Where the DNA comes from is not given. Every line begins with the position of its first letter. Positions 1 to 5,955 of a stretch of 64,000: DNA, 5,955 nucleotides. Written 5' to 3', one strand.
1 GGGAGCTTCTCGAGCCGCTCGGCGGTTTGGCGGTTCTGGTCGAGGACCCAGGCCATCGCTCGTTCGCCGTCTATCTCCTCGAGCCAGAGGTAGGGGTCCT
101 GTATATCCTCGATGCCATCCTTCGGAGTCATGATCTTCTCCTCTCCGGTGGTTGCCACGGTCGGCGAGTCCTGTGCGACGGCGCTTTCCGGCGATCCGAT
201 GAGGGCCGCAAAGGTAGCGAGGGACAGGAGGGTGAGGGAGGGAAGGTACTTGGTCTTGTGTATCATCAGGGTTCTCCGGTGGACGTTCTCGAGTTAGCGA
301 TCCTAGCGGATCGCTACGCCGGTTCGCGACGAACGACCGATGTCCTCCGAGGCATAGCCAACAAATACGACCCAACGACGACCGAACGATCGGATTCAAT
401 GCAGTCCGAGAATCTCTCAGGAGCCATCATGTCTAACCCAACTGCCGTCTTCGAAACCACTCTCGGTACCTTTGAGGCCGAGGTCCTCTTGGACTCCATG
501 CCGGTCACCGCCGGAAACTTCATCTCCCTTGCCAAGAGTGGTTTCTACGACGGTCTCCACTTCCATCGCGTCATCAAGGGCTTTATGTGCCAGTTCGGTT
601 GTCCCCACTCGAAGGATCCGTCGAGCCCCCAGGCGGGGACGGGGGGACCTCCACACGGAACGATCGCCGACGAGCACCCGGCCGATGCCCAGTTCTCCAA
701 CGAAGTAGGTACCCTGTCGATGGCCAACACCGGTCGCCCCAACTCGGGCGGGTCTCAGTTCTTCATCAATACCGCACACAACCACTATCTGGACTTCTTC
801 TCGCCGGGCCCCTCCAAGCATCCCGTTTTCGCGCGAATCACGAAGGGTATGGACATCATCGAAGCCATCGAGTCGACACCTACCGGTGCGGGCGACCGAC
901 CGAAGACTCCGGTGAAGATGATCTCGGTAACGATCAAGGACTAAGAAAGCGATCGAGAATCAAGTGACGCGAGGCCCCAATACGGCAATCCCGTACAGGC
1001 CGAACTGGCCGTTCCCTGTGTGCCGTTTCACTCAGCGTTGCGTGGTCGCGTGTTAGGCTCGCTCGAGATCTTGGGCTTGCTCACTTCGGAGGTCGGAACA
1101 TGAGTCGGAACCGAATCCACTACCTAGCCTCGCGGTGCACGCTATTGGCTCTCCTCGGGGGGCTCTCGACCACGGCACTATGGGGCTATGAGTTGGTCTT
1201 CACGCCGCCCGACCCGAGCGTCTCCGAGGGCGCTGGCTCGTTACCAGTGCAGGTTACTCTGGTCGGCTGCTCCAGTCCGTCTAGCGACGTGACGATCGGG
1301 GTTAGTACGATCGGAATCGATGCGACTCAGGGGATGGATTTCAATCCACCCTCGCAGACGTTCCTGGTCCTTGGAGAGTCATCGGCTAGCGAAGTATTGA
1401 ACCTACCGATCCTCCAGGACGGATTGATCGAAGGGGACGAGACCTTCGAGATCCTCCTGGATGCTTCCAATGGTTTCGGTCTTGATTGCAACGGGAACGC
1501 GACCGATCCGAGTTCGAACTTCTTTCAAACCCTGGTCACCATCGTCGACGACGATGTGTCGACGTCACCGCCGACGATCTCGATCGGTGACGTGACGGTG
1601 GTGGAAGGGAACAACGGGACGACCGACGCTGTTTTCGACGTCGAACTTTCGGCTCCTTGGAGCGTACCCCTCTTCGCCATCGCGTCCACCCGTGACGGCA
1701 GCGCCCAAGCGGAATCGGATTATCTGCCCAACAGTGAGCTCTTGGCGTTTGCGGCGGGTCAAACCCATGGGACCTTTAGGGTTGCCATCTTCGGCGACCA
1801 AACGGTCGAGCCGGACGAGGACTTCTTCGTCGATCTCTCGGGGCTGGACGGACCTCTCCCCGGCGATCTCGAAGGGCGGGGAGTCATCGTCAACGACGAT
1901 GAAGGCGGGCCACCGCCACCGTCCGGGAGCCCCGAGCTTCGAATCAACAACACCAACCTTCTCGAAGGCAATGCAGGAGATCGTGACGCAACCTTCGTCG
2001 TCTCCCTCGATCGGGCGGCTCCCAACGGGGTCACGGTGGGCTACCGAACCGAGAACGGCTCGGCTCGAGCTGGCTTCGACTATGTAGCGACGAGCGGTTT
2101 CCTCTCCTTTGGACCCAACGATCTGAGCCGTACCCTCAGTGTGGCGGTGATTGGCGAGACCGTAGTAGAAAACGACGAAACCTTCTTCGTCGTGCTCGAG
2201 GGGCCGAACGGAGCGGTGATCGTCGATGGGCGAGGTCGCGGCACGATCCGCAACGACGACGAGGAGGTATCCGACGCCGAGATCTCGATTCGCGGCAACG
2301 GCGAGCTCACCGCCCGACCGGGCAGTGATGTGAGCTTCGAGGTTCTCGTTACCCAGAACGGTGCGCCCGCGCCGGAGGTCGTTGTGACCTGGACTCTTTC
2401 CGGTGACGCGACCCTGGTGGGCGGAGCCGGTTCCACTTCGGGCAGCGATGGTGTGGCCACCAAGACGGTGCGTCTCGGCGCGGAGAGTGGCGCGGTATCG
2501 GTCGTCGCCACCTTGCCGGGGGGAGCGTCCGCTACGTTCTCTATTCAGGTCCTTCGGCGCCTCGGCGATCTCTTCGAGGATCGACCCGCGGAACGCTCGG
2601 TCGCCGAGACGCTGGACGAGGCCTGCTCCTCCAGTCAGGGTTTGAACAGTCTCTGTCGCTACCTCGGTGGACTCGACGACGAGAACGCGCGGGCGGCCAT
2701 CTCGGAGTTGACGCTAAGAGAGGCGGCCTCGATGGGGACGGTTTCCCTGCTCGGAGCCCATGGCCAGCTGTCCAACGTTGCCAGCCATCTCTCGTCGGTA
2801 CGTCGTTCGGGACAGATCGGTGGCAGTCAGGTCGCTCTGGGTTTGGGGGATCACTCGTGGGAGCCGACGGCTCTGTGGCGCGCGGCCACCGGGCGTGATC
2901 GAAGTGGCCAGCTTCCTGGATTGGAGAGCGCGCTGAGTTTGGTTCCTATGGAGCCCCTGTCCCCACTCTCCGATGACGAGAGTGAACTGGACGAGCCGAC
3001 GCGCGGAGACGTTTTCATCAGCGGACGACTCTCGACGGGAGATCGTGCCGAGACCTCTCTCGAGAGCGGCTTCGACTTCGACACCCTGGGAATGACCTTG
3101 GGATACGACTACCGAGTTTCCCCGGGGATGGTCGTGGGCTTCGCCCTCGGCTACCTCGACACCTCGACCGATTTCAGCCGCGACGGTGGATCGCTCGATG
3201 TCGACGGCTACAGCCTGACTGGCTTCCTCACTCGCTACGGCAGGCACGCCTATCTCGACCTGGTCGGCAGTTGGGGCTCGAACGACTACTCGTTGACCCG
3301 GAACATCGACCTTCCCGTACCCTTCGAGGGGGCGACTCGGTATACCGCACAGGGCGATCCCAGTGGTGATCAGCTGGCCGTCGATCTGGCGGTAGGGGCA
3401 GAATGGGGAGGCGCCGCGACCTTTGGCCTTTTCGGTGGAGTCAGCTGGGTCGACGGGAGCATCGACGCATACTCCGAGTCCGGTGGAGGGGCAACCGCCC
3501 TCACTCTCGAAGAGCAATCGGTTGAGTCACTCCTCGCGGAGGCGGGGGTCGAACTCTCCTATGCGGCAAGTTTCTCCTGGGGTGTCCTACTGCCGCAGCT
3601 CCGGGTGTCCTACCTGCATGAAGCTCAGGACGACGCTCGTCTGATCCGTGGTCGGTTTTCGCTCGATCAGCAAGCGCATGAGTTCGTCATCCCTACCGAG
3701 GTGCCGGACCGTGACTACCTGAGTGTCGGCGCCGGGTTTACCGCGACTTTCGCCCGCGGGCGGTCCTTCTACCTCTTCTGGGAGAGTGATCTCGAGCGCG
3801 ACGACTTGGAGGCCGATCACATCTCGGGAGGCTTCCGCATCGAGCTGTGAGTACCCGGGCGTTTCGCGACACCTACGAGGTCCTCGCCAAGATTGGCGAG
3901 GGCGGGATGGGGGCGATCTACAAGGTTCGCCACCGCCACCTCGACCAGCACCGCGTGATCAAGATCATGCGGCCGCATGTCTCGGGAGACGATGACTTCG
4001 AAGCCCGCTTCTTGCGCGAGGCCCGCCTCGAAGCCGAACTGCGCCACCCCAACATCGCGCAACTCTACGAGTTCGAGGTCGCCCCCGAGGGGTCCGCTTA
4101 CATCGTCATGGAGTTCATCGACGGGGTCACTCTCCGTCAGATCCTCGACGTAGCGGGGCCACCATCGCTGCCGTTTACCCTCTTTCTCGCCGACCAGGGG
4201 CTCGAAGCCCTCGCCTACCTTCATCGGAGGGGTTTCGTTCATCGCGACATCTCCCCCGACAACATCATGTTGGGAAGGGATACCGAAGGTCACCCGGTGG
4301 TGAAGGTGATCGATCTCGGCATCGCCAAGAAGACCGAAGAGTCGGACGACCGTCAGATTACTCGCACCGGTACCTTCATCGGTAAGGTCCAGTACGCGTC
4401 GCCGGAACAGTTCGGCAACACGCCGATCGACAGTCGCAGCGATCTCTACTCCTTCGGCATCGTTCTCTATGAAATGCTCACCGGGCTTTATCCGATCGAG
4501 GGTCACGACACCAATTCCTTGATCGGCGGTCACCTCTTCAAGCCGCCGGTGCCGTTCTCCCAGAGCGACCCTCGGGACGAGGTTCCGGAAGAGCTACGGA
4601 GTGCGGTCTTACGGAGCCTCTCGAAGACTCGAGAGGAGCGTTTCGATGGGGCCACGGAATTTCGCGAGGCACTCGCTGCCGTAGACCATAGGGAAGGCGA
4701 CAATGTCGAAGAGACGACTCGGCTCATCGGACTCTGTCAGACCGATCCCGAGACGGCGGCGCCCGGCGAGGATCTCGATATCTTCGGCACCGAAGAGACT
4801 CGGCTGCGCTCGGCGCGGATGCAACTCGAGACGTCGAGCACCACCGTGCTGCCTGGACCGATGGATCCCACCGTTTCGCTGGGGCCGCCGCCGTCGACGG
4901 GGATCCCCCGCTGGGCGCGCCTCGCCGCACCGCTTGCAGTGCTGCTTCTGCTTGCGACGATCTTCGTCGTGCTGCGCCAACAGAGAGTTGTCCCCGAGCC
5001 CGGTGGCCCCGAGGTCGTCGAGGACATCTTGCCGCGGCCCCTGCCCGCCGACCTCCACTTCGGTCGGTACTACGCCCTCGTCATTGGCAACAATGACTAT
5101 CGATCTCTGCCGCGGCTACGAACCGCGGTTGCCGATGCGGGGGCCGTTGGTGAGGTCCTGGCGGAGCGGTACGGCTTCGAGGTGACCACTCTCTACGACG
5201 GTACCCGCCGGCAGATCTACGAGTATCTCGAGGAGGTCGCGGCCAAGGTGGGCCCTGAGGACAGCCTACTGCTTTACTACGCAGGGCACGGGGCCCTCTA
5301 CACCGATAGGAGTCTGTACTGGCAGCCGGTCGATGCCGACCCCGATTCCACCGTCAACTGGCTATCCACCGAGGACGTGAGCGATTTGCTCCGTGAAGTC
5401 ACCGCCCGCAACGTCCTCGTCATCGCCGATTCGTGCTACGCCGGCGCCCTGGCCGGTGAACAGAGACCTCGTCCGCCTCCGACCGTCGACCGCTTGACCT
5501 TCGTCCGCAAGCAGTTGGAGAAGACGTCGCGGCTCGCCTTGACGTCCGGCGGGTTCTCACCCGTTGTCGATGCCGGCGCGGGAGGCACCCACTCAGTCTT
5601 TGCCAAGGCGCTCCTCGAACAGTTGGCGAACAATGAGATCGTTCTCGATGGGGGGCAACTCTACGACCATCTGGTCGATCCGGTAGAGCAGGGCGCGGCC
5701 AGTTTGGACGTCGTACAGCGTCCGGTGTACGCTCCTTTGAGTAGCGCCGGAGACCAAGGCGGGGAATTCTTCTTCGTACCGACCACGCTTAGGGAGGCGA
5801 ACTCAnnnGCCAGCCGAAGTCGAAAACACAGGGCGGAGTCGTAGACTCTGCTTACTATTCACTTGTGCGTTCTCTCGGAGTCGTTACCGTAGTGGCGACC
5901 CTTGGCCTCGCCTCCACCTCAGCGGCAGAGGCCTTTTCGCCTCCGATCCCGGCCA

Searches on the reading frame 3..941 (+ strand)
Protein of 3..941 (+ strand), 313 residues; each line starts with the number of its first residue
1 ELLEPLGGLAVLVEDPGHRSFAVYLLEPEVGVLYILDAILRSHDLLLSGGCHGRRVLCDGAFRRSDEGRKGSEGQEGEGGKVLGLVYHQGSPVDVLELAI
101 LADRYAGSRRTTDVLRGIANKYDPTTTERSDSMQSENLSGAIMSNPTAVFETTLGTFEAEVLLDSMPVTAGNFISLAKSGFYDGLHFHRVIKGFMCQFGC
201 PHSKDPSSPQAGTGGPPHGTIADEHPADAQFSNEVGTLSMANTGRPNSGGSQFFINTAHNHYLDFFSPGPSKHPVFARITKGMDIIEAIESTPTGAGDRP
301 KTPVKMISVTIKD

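Call 30: search_protein_families(library=pfam, proteins=[window:3-941:+], max_evalue=0.0001)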
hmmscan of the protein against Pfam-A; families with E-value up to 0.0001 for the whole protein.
window:3-941:+ (313 aa): 1 family
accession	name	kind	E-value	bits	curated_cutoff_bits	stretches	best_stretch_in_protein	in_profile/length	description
PF00160.26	Pro_isomerase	-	1e-41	143.3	21.7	1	149-310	3-158/159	Cyclophilin type peptidyl-prolyl cis-trans isomerase/CLD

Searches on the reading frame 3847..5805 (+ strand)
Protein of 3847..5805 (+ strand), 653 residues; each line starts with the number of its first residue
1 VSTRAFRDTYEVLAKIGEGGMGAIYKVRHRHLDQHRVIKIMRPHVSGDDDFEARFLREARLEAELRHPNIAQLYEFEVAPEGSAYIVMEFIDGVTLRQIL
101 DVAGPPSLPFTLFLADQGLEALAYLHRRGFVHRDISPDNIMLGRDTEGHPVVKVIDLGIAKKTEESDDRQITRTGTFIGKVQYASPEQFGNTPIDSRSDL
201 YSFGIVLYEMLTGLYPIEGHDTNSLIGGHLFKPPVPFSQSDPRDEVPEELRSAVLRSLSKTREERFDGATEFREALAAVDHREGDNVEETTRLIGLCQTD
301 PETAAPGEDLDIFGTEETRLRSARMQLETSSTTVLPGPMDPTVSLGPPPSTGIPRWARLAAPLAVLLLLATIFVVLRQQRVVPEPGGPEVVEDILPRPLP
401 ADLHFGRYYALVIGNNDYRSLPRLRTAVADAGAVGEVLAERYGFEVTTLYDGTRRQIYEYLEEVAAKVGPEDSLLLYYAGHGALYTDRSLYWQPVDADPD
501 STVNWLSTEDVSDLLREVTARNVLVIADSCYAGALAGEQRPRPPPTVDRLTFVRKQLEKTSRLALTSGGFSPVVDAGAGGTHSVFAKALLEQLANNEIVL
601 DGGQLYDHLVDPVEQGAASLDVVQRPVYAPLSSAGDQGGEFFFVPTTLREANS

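Call 3: search_protein_families(library=pfam, proteins=[window:3847-5805:+], max_evalue=0.01)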
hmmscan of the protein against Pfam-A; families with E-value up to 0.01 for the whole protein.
window:3847-5805:+ (653 aa): 6 families
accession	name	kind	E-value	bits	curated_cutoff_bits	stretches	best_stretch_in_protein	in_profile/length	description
PF00069.31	Pkinase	-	5.1e-43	147.8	31.7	1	10-266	1-252/263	Protein kinase domain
PF07714.23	PK_Tyr_Ser-Thr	-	1.4e-32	113.4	23.1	1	12-226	3-214/258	Protein tyrosine and serine/threonine kinase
PF00656.27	Peptidase_C14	-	3.4e-20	73.2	21.4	1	409-614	3-212/233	Caspase domain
PF17667.7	Pkinase_fungal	-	6.8e-08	32.1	24.1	1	119-177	296-357/387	Fungal protein kinase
PF01636.29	APH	-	6.9e-05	23.2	23.2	1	126-160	166-197/239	Phosphotransferase enzyme family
PF03109.22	ABC1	-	0.0044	16.6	22.9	1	81-173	140-227/244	ABC1 atypical kinase-like domain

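Call 36: find_homologous_proteins(query=window:3847-5805:+, max_evalue=1e-10)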
Query window:3847-5805:+ (653 aa): 6566 proteins with E <= 1e-10 among 8000 candidates; the best 120 are listed.
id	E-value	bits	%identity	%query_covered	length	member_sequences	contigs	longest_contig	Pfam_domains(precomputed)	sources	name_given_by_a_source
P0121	0.0e+0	1471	100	100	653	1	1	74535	PF07714.24,PF00069.32,PF00656.28,PF17667.8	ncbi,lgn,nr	ncbi:MAG: protein kinase [Thermoanaerobaculia bacterium]|nr:protein kinase [Thermoanaerobaculia bact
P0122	0.0e+0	1286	88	100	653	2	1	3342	PF07714.24,PF00069.32,PF00656.28,PF17667.8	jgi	jgi:serine/threonine protein kinase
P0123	2.6e-286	969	68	100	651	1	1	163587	PF07714.24,PF00069.32,PF00656.28,PF17667.8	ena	-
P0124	1.7e-269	914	66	100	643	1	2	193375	PF07714.24,PF00069.32,PF00656.28,PF17667.8,PF01636.30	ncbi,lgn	-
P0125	1.1e-179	617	50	98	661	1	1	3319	PF07714.24,PF00069.32,PF00656.28,PF17667.8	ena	-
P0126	1.5e-178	613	48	98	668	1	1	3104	PF07714.24,PF00069.32,PF00656.28,PF17667.8,PF01636.30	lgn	-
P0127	2.2e-174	600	47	99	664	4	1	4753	PF07714.24,PF00069.32,PF00656.28,PF17667.8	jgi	jgi:serine/threonine protein kinase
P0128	2.1e-172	593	48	99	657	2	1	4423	PF07714.24,PF00069.32,PF00656.28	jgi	jgi:tRNA A-37 threonylcarbamoyl transferase component Bud32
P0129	3.4e-171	589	48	100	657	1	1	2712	PF07714.24,PF00069.32,PF00656.28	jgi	jgi:tRNA A-37 threonylcarbamoyl transferase component Bud32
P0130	1.1e-167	577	47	99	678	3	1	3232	PF07714.24,PF00069.32,PF00656.28,PF03109.23,PF17667.8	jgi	-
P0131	5.5e-164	565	46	98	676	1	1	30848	PF07714.24,PF00069.32,PF00656.28,PF17667.8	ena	-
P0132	3.0e-155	536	61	40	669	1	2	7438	PF07714.24,PF00069.32,PF00656.28,PF17667.8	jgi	jgi:serine/threonine-protein kinase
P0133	8.8e-155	535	55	41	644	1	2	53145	PF06293.21,PF07714.24,PF00069.32,PF00656.28,PF03109.23,PF17667.8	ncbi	-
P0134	1.1e-154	534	53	47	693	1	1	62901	PF07714.24,PF00069.32,PF00656.28,PF17667.8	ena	-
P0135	4.4e-154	532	45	98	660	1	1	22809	PF06293.21,PF07714.24,PF00069.32,PF00656.28,PF14531.13,PF17667.8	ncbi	ncbi:MAG: protein kinase [Thermoanaerobaculia bacterium]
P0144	1.2e-150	521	52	43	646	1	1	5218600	PF07714.24,PF00069.32,PF00656.28,PF17667.8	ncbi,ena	-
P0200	1.0e-126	442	40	97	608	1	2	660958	PF07714.24,PF00069.32,PF00656.28,PF17667.8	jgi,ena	-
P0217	2.2e-125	438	40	97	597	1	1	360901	PF07714.24,PF00069.32,PF00656.28,PF17667.8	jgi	jgi:tRNA A-37 threonylcarbamoyl transferase component Bud32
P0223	5.2e-125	436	40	97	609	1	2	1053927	PF07714.24,PF00069.32,PF00656.28,PF17667.8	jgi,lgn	jgi:tRNA A-37 threonylcarbamoyl transferase component Bud32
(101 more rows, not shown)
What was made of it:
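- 3847..5808 (+): ORF A (653 aa), a receptor-type Ser/Thr kinase with an intact caspase-like outer domain. Kinase aa 10-266 (nt 3874-4644) has VIK37, HRD132 and DLG156. The TM helix is at about aa 355-379 (nt 4909-4983). Peptidase_C14 covers aa 409-614 (nt 5071-5688). It is 100% identical to P0121, 'MAG: Thermoanaerobaculia bacterium, protein kinase' (call 36).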

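Call 38: find_encoding_contigs(protein=P0144, flank=8000, max_places=2)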
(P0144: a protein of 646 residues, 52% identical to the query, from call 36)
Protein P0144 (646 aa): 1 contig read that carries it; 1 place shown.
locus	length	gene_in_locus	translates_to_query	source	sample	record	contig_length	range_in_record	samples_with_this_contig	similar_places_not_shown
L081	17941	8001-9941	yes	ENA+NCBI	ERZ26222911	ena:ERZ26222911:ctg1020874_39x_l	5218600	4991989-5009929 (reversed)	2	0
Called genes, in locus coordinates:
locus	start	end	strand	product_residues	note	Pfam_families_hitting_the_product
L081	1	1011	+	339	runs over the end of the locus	PF16697:Yop-YscD_cpl, PF00498:FHA, PF16697:Yop-YscD_cpl, PF00498:FHA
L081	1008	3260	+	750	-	PF07992:Pyr_redox_2, PF13738:Pyr_redox_3, PF16697:Yop-YscD_cpl (faint), PF00498:FHA (weak), PF00111:Fer2 (weak)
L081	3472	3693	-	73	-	-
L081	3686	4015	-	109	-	PF04365:BrnT_toxin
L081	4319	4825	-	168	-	PF00872:Transposase_mut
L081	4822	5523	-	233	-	PF00872:Transposase_mut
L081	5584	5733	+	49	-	-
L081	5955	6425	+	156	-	-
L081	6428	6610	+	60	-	-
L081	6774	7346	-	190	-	PF08843:AbiEii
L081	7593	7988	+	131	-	-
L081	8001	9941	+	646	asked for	PF00069:Pkinase, PF07714:PK_Tyr_Ser-Thr, PF17667:Pkinase_fungal, PF00656:Peptidase_C14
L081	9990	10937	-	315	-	PF12412:DUF3667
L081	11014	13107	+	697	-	PF00171:Aldedh, PF01575:MaoC_dehydratas, PF13452:FAS1_DH_region (faint)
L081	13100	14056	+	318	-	PF05138:PaaA_PaaC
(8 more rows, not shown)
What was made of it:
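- In one genome the two genes are 4 Mb apart but both are present (call 38).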

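Call 43: search_protein_families(library=ncbifam, proteins=[window:3847-5805:+], max_evalue=0.001)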
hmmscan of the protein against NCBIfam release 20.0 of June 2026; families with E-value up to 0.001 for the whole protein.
window:3847-5805:+ (653 aa): 18 families
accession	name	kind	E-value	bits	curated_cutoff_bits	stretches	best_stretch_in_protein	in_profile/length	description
NF033483.0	PknB_PASTA_kin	equivalog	7.8e-75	253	450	1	5-288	4-277/563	Stk1 family PASTA domain-containing Ser/Thr kinase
TIGR03903.1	TOMM_kin_cyc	equivalog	1.5e-43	148.9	705.75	1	35-279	5-247/1267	TOMM system kinase/cyclase fusion protein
NF052427.1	StpK7MSMEG_1200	equivalog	2.9e-42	144.9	900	1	9-277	8-266/601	serine/threonine protein kinase StpK7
NF047741.1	antiphage_MADS6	equivalog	2.2e-39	135.5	460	2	7-129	494-611/612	methylation-associated defense system protein kinase MAD6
NF009651.0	PRK13184.1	equivalog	1.7e-35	122.3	839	1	9-277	3-288/932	serine/threonine-protein kinase PknD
NF038150.1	lanthi_synth_IV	equivalog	6.8e-26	90.8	650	1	7-286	188-460/851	class IV lanthionine synthetase LanL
NF047832.1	caspase_w_EACC1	subfamily_domain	1.3e-25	90.1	140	1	409-610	2-205/211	caspase, EACC1-associated type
NF033442.0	BREX_PglW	equivalog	4e-22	77.8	990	2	6-217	510-710/1391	BREX system serine/threonine kinase PglW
NF053615.1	SerThrKinAfsKStmc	equivalog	2.5e-17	62.8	1300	1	10-221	15-217/809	protein serine/threonine kinase AfsK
NF043056.1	T4SS_LegK1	equivalog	9.5e-12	44.3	550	1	55-210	125-283/516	Dot/Icm T4SS effector kinase LegK1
NF038151.1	lanthi_synth_III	equivalog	4.9e-11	41.8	575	1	10-212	222-424/833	class III lanthionine synthetase LanKC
NF011463.0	PRK14879.1-4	equivalog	2e-09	37.2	188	1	51-170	61-170/237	Kae1-associated kinase Bud32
TIGR03724.2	arch_bud32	equivalog_domain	2.2e-09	37.1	125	1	52-169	37-140/193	KEOPS complex kinase/ATPase Bud32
NF058632.1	SerThrKinPrkT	equivalog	3.1e-08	33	280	1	7-159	20-164/322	serine/threonine protein kinase PrkT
NF007174.0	PRK09605.1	equivalog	5.2e-08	31.8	447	1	29-170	357-483/535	bifunctional N(6)-L-threonylcarbamoyladenine synthase/serine/threonine protein kinase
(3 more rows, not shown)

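Call 44: search_protein_families(library=padloc, proteins=[window:3847-5805:+], max_evalue=0.001)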
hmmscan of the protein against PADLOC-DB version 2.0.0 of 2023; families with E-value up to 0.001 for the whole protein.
window:3847-5805:+ (653 aa): 36 families (the best 25 are shown)
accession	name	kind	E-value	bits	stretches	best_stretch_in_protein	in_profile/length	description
PDLC04042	PD-T4-6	-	2.7e-78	261.6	1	4-285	5-278/292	-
PDLC04061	PD-T4-6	-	6e-77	258.3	1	7-385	15-386/510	-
PDLC04053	PD-T4-6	-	5.2e-74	247.5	1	8-286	9-278/311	-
PDLC04060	PD-T4-6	-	2.2e-71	239.3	1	2-287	2-277/486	-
PDLC04054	PD-T4-6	-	3e-65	218.9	1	8-306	10-299/347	-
PDLC04138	mad6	-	8.7e-65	217.8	1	4-280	47-314/659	mads_6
PDLC04047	PD-T4-6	-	9.5e-65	216.8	1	5-280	7-273/327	-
PDLC04052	PD-T4-6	-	6.5e-62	208.3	1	4-299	5-294/496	-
PDLC04057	PD-T4-6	-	8.3e-62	207.6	1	8-282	8-273/443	-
PDLC04039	PD-T4-6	-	1.4e-61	206.9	1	6-348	13-339/458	-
PDLC04041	PD-T4-6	-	4.1e-60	202.3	1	2-280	22-294/443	-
PDLC04043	PD-T4-6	-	2.3e-59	199.7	1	9-280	16-279/452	-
PDLC04040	PD-T4-6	-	1.3e-58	197.1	1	16-281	2-267/547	-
PDLC04048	PD-T4-6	-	5.4e-55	185.2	1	5-284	7-277/354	-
PDLC01088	C3a189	-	5.6e-51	172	1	16-307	5-252/840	kinase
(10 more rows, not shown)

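Call 66: find_encoding_contigs(protein=P0223, flank=6000, max_places=1)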
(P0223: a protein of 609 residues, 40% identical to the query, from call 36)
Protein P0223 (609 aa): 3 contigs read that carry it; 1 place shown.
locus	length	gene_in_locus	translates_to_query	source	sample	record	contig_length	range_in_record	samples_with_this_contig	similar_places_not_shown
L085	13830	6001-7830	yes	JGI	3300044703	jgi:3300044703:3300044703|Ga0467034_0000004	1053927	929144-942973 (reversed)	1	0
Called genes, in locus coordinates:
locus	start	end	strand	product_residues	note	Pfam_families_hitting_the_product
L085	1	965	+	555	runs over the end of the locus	PF17391:Urocanase_N, PF01175:Urocanase, PF17392:Urocanase_C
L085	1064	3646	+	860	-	PF03160:Calx-beta, PF02369:Big_1, PF03797:Autotransporter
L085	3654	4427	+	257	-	PF00561:Abhydrolase_1 (weak)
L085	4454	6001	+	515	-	PF08238:Sel1, PF00656:Peptidase_C14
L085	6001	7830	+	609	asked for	PF00069:Pkinase, PF07714:PK_Tyr_Ser-Thr, PF17667:Pkinase_fungal (weak), PF00656:Peptidase_C14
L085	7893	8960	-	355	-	-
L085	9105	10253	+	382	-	PF00487:FA_desaturase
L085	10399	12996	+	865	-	PF00069:Pkinase, PF07714:PK_Tyr_Ser-Thr, PF03109:ABC1 (weak), PF01636:APH (weak), PF14559:TPR_19 (weak), PF13414:TPR_11 (weak), PF13424:TPR_12 (weak), PF13424:TPR_12, +15 more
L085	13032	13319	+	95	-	-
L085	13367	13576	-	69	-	PF05532:CsbD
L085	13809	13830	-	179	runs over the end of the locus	-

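Call 67: find_encoding_contigs(protein=P0217, flank=6000, max_places=1)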
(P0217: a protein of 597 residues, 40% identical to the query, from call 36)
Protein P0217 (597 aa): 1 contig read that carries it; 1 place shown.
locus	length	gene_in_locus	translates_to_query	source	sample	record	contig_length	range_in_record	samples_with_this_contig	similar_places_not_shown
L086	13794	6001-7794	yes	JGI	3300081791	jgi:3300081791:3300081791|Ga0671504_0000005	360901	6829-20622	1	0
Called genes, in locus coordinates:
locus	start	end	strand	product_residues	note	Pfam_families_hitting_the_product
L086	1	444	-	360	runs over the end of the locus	PF21016:RlmN_N, PF04055:Radical_SAM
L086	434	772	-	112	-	-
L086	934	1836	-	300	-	PF00730:HhH-GPD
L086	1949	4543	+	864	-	PF03160:Calx-beta, PF02369:Big_1, PF03797:Autotransporter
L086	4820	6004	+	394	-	PF08238:Sel1 (weak), PF00656:Peptidase_C14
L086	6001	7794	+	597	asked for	PF00069:Pkinase, PF07714:PK_Tyr_Ser-Thr, PF17667:Pkinase_fungal (weak), PF00656:Peptidase_C14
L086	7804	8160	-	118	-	-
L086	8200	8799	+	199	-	-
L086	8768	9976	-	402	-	PF07995:GSDH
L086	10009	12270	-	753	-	PF13620:CarboxypepD_reg, PF13715:CarbopepD_reg_2 (weak), PF07715:Plug, PF00593:TonB_dep_Rec_b-barrel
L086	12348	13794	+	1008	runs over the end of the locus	PF00932:LTD, PF13091:PLDc_2, PF00614:PLDc (faint), PF13091:PLDc_2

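Call 68: find_encoding_contigs(protein=P0200, flank=6000, max_places=1)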
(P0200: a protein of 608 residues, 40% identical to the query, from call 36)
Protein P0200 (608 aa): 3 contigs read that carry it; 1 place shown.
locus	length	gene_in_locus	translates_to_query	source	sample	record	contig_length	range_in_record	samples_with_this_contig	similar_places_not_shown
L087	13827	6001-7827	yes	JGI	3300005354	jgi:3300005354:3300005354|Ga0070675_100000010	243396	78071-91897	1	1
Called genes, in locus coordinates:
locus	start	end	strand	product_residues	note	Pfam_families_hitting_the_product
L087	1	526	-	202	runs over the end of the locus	-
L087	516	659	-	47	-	-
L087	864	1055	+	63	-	-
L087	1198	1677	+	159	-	-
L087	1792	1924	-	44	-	-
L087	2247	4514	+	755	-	PF03160:Calx-beta, PF02369:Big_1, PF03797:Autotransporter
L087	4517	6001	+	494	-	PF08238:Sel1 (weak), PF00656:Peptidase_C14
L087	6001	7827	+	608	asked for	PF00069:Pkinase, PF07714:PK_Tyr_Ser-Thr, PF17667:Pkinase_fungal (weak), PF00656:Peptidase_C14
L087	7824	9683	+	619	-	PF07695:7TMR-DISM_7TM, PF00512:HisKA, PF02518:HATPase_c, PF00072:Response_reg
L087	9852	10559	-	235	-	PF03746:LamB_YcsF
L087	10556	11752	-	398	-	PF00083:Sugar_tr, PF07690:MFS_1, PF00083:Sugar_tr (weak), PF07690:MFS_1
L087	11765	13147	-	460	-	PF21694:DNA_pol3_delta_C (faint)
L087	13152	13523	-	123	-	PF01258:zf-dskA_traR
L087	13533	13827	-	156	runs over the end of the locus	PF02590:SPOUT_MTase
